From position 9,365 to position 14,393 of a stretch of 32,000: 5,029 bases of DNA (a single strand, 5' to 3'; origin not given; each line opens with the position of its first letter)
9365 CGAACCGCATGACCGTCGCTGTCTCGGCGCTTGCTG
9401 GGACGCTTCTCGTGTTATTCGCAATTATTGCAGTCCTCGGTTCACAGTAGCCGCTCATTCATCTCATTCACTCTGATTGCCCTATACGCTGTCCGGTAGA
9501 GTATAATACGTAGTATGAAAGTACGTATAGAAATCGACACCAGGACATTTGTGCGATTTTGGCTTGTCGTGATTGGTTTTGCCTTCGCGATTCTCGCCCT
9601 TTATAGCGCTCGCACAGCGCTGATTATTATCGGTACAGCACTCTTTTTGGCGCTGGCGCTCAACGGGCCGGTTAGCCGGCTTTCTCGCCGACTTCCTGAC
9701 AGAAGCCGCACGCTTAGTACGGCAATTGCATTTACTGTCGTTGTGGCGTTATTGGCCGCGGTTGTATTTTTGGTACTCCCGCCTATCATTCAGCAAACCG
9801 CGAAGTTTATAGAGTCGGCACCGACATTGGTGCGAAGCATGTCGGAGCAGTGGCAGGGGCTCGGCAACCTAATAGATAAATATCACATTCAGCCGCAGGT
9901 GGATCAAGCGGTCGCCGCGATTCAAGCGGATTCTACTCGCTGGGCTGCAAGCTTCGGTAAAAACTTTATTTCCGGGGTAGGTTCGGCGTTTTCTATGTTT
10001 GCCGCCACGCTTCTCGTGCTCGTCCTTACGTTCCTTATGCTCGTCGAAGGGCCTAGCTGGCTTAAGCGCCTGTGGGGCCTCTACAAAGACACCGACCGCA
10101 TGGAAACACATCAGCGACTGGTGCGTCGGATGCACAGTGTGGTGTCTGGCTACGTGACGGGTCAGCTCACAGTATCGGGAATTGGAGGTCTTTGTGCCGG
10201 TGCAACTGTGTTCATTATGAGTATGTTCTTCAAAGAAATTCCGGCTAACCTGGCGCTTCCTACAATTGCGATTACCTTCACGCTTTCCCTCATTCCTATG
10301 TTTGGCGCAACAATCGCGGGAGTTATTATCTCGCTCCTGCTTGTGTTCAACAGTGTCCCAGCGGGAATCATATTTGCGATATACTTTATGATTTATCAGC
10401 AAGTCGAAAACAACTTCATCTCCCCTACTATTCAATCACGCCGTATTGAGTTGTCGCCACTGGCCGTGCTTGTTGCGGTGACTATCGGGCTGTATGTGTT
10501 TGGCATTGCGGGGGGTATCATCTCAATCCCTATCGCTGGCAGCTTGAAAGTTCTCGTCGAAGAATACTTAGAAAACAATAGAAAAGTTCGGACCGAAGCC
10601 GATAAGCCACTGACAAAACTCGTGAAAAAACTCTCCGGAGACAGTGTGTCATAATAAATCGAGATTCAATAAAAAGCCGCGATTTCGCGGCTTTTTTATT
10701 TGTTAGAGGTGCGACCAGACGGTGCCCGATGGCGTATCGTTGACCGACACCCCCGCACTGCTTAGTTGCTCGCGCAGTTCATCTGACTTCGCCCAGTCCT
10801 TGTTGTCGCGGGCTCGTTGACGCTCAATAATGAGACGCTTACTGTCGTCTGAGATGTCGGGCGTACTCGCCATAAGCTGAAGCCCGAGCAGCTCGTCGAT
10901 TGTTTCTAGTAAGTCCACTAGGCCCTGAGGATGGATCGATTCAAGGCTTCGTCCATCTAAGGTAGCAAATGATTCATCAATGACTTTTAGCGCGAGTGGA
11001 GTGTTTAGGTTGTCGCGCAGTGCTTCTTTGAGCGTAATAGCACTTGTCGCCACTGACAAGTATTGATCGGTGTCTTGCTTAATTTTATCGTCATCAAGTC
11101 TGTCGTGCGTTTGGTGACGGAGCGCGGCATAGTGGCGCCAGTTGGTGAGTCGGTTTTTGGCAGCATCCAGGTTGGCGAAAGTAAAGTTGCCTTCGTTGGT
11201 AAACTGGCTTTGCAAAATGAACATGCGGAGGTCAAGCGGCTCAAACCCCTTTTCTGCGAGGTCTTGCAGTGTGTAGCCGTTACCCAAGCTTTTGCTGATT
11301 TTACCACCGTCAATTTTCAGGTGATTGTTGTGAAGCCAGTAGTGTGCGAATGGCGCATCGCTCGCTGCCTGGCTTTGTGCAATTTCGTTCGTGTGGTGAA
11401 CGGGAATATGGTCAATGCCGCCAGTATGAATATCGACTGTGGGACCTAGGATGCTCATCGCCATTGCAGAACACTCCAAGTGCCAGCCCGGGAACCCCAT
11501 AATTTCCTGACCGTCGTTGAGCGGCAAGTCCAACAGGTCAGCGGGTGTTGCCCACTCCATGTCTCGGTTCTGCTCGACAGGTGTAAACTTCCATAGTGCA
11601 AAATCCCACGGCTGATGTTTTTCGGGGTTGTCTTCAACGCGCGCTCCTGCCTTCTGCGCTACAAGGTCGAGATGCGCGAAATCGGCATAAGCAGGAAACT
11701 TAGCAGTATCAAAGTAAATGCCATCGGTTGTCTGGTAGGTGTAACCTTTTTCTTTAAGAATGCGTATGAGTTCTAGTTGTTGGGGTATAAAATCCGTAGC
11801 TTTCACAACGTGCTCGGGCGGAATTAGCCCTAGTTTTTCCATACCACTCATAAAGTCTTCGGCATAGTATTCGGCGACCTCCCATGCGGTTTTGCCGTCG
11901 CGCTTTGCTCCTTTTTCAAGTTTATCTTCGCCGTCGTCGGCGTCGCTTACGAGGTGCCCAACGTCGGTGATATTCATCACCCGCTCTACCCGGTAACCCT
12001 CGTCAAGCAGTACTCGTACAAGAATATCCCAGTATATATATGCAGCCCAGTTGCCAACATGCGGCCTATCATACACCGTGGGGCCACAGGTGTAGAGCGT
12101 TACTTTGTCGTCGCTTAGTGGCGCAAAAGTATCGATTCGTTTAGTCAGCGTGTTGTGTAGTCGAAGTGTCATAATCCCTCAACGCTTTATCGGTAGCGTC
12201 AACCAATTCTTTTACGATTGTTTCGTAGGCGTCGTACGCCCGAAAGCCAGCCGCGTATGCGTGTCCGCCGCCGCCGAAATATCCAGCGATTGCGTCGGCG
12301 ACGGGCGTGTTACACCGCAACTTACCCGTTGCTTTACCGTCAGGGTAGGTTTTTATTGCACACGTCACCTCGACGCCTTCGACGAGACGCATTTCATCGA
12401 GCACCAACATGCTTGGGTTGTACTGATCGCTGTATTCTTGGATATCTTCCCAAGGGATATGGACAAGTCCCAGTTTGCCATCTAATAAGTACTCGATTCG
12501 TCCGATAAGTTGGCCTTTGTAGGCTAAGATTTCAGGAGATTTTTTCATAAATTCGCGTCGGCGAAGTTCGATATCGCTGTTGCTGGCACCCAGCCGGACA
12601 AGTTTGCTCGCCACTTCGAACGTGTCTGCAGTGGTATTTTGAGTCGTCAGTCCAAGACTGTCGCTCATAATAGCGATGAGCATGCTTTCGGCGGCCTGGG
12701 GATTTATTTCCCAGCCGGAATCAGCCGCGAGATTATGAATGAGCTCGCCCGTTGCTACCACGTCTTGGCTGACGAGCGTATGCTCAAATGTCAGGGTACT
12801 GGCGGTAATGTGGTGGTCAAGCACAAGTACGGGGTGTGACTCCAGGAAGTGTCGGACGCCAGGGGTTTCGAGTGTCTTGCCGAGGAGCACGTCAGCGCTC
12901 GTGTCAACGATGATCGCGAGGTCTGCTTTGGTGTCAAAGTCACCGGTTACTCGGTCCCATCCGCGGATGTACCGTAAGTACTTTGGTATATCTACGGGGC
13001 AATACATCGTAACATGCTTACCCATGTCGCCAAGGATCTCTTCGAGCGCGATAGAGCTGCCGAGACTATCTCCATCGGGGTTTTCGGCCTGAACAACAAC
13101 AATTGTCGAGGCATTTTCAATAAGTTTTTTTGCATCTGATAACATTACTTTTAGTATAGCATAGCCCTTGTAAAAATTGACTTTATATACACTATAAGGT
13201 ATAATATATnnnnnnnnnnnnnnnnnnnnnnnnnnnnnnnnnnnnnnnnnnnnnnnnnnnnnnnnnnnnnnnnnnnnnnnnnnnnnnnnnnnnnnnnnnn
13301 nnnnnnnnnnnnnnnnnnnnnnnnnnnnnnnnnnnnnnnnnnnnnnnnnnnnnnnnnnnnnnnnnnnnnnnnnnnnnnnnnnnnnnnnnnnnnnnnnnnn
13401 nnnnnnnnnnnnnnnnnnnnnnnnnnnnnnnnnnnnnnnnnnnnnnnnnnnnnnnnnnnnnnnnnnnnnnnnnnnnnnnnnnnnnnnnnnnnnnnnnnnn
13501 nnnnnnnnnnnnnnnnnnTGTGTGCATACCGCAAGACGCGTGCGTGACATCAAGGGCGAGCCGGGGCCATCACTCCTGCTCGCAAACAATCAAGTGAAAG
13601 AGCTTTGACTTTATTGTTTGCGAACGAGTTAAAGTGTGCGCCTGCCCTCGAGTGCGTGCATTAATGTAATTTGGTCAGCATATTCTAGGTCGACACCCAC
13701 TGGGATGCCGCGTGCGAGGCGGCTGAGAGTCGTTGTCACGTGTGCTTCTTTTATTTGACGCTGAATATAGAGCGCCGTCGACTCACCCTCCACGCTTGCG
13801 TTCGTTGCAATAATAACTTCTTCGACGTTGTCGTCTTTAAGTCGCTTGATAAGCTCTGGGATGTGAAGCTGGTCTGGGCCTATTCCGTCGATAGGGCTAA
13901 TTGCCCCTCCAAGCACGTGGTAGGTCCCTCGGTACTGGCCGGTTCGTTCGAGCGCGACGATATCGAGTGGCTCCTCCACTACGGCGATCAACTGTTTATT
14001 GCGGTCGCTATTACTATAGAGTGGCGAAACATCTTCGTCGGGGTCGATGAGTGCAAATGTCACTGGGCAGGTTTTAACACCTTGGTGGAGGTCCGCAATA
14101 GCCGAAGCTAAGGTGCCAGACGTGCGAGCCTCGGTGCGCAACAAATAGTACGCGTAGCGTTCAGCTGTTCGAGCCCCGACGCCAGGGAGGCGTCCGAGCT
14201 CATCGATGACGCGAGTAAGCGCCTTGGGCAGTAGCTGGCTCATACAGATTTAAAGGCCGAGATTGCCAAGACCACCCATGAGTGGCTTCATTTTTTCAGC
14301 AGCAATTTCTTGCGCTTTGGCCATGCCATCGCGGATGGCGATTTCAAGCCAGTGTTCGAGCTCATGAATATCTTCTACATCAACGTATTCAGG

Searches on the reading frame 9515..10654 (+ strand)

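Call 84: search_protein_families(library=pfam, proteins=[window:9515-10654:+], max_evalue=0.00001)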
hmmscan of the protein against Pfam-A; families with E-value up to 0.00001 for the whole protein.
window:9515-10654:+ (379 aa): 1 family
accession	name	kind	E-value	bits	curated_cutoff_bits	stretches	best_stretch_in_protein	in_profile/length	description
PF01594.21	AI-2E_transport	-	4.5e-47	161.3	34.3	1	16-351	2-326/327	AI-2E family transporter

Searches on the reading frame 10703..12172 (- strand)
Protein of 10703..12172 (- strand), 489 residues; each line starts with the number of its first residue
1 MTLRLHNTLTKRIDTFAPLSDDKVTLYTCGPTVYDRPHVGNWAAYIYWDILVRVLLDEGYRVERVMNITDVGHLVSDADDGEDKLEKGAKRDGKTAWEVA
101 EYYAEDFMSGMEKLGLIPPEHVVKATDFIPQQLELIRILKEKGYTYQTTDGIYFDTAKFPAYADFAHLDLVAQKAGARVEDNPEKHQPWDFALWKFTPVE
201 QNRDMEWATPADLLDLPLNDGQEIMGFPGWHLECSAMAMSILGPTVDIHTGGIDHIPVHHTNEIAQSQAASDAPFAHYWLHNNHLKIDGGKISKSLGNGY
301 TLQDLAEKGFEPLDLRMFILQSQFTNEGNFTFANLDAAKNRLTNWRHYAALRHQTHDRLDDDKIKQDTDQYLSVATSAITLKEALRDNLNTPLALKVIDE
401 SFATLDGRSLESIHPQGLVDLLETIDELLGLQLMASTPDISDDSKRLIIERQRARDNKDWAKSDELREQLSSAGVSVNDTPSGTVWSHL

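Call 84: search_protein_families(library=pfam, proteins=[window:10703-12172:-], max_evalue=0.00001)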
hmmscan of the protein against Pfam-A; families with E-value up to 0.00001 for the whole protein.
window:10703-12172:- (489 aa): 4 families
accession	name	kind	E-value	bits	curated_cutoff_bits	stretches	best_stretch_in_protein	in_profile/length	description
PF01406.26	tRNA-synt_1e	-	7.6e-78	262.4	27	1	16-339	2-300/301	tRNA synthetases class I (C) catalytic domain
PF23493.1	CysS_C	-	2.6e-09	37.5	23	1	437-486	1-50/51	Cysteinyl-tRNA ligase anticodon binding domain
PF09334.17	tRNA-synt_1g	-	2e-06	27.3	20.1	0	258-340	294-376/391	tRNA synthetases class I (M)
PF00133.28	tRNA-synt_1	-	4.4e-06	26.1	22.7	0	207-327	292-410/414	tRNA synthetases class I (I, L, M and V)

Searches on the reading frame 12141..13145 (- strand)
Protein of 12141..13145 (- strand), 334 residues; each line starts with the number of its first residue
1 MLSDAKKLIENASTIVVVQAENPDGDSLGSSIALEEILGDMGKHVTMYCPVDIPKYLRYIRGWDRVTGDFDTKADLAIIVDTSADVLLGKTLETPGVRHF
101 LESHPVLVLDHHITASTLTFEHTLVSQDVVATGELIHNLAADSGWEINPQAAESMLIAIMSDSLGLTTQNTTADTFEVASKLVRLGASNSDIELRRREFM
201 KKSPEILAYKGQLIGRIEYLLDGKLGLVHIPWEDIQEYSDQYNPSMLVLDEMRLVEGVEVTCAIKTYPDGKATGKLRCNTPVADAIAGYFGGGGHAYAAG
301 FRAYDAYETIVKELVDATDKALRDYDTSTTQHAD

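Call 84: search_protein_families(library=pfam, proteins=[window:12141-13145:-], max_evalue=0.00001)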
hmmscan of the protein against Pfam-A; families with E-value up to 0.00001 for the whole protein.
window:12141-13145:- (334 aa): 1 family
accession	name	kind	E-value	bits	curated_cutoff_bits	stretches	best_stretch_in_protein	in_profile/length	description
PF01368.27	DHH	-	2e-11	44.7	28.1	1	14-159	1-125/125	DHH family, N-terminal domain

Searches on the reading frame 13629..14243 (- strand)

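Call 84: search_protein_families(library=pfam, proteins=[window:13629-14243:-], max_evalue=0.00001)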
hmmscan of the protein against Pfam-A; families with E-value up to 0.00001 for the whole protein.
window:13629-14243:- (204 aa): 4 families
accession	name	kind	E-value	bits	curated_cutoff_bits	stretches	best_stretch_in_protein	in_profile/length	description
PF13662.12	Toprim_4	-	2.7e-23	82.4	25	1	86-170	3-80/85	Toprim domain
PF21175.2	RecR_C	-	7.8e-13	48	22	1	179-202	1-24/24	RecR, C-terminal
PF21176.3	RecR_HhH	-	3e-12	46.6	27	1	10-51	2-43/45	RecR, helix-hairpin-helix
PF01751.28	Toprim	-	4.6e-10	40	23.1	1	86-166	2-82/96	Toprim domain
